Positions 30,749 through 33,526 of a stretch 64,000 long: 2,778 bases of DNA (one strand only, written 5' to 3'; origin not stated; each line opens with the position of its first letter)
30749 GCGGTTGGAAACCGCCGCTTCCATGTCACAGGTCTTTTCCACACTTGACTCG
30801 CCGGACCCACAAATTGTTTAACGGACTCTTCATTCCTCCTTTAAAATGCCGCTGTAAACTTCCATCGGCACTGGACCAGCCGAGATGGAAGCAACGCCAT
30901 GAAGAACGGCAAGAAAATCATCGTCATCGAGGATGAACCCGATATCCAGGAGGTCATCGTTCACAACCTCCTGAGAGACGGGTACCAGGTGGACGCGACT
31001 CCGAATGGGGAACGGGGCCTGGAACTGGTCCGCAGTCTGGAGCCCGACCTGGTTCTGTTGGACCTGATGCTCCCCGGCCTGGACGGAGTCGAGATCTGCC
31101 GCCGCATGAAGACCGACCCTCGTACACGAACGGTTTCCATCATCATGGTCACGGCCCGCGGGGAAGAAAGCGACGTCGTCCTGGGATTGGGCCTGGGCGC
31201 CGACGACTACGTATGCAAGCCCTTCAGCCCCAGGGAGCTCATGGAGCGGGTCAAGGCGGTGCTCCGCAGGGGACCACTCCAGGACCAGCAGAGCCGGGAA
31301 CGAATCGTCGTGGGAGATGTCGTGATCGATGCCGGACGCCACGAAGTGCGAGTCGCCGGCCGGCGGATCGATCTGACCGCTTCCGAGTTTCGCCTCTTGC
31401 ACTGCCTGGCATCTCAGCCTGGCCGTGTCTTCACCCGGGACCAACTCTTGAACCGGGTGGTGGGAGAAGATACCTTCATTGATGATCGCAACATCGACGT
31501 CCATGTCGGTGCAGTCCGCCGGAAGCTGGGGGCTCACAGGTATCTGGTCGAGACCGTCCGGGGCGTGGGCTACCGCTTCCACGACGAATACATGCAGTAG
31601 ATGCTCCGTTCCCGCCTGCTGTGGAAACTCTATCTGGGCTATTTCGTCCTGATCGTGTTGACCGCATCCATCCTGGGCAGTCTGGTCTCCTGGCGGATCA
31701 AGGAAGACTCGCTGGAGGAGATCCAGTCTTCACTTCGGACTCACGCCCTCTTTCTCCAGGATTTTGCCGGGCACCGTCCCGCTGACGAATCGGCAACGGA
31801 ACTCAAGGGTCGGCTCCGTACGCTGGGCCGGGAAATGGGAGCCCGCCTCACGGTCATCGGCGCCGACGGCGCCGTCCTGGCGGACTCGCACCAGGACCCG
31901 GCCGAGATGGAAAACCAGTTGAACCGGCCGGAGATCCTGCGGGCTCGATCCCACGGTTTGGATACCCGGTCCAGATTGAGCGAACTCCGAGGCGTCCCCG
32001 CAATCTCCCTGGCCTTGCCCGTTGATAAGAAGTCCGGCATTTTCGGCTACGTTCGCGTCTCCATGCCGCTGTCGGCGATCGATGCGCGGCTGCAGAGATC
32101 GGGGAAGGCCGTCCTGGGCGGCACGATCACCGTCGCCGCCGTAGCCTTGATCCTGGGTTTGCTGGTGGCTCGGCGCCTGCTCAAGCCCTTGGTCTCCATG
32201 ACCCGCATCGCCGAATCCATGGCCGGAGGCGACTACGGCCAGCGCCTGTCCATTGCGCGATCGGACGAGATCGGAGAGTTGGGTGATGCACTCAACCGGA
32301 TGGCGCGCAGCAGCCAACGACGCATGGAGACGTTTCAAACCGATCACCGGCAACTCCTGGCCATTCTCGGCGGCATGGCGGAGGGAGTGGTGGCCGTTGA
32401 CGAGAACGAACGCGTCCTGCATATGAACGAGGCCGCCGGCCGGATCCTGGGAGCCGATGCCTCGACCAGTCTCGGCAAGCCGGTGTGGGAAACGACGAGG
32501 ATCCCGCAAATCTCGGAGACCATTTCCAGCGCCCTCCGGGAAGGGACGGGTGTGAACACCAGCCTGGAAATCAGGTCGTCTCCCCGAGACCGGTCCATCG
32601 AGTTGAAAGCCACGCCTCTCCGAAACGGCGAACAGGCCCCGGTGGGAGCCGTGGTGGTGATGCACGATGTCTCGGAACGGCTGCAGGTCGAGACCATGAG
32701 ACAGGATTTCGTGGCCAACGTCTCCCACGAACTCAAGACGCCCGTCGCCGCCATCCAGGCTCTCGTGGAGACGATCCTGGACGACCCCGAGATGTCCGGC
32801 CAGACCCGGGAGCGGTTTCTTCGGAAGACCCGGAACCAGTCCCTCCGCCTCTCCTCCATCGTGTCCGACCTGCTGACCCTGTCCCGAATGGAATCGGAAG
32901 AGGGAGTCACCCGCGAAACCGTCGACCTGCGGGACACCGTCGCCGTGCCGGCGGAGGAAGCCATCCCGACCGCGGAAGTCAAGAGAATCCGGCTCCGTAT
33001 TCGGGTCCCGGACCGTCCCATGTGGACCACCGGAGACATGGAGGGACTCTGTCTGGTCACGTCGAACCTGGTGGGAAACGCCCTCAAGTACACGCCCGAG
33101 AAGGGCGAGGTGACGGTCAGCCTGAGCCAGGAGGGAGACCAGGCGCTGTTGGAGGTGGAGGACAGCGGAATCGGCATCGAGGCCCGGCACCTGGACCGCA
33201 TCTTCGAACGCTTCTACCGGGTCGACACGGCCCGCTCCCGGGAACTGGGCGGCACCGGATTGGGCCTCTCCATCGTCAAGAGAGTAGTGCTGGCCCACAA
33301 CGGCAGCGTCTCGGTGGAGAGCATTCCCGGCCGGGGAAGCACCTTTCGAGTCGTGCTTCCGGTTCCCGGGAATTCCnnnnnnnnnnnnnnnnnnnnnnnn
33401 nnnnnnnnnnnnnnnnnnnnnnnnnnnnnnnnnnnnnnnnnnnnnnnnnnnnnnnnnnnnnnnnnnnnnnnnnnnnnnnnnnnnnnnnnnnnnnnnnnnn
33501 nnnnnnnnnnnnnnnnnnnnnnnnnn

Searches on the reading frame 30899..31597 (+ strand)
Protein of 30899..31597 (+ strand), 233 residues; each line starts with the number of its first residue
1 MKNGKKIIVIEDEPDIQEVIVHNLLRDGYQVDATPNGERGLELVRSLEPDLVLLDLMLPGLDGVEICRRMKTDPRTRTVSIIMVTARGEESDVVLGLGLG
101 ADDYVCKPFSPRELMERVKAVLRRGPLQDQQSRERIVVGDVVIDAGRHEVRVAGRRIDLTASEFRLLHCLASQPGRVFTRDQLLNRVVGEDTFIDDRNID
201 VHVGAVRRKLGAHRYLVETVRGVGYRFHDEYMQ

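Call 19: search_protein_families(library=pfam, proteins=[window:30899-31597:+], max_evalue=0.0001)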
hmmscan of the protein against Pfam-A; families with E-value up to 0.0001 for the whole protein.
window:30899-31597:+ (233 aa): 2 families
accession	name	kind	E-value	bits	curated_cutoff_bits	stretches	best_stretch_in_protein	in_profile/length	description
PF00072.30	Response_reg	-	4.4e-29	101.3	30.2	1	7-119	1-111/111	Response regulator receiver domain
PF00486.34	Trans_reg_C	-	1.4e-25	89.5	26.2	1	154-227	1-77/77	Transcriptional regulatory protein, C terminal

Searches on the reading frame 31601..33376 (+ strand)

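Call 19: search_protein_families(library=pfam, proteins=[window:31601-33376:+], max_evalue=0.0001)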
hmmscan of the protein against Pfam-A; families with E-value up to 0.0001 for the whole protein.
window:31601-33376:+ (592 aa): 8 families
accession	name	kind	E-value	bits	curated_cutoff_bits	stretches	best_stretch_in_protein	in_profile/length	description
PF02518.31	HATPase_c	-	5.8e-32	110.9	26.4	1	479-589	2-110/111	Histidine kinase-, DNA gyrase B-, and HSP90-like ATPase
PF00512.31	HisKA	-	2.3e-16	60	26.9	1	366-433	1-66/66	His Kinase A (phospho-acceptor) domain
PF00672.30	HAMP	-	1.1e-13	51.7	25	1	188-236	1-49/53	HAMP domain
PF08448.16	PAS_4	-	9.1e-13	48.8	23.1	1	261-360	6-108/110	PAS fold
PF00989.32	PAS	-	2.2e-12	47.4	22.6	1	252-357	3-113/113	PAS fold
PF13426.13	PAS_9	-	3.1e-09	37.5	27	1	262-359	3-103/103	PAS domain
PF16736.11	sCache_like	-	5.4e-06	27.1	27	1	70-155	34-116/117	Single Cache-like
PF13188.13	PAS_8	-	4.2e-05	23.7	21.8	0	252-301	3-49/65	PAS domain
